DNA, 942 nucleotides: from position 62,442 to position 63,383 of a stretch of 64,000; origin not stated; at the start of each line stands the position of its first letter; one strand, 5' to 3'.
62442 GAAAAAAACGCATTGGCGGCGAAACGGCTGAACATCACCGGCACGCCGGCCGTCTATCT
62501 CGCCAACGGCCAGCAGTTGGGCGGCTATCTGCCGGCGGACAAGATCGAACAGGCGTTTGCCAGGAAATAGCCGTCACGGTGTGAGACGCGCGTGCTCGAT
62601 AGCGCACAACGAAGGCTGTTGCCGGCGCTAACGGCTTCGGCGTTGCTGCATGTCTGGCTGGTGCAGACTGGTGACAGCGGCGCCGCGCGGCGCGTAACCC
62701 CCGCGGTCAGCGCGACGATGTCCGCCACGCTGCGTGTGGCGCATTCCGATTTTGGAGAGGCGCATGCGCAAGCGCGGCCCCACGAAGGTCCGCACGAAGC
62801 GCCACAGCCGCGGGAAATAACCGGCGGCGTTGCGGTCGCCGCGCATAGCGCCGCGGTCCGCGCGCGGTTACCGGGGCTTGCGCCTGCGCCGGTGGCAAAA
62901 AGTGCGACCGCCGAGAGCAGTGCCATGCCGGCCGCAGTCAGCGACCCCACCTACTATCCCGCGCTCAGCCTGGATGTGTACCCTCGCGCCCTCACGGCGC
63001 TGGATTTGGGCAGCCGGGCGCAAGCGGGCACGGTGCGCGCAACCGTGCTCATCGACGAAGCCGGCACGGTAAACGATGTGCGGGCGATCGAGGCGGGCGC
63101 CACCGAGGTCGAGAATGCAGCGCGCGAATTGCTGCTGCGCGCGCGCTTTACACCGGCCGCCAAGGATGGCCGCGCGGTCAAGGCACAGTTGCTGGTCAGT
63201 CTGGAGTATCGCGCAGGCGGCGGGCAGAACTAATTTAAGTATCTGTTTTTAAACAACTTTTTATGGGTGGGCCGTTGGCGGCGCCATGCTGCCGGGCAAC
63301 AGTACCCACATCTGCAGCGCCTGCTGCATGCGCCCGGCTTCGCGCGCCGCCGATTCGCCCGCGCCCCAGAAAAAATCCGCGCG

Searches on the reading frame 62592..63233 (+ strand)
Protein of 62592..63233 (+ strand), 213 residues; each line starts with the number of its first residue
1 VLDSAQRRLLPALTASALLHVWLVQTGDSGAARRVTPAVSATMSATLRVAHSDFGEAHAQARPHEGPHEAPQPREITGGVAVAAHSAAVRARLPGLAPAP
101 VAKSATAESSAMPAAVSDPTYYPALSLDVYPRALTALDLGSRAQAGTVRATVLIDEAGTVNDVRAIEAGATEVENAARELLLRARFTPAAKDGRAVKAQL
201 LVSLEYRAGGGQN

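Call 58: search_protein_families(library=pfam, proteins=[window:62592-63233:+], max_evalue=0.0001)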
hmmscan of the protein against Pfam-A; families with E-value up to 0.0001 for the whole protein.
window:62592-63233:+ (213 aa): 1 family
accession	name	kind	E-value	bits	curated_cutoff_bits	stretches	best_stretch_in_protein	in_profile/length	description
PF03544.19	TonB_C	-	9.9e-09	36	24.6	1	142-207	12-78/79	Gram-negative bacterial TonB protein C-terminal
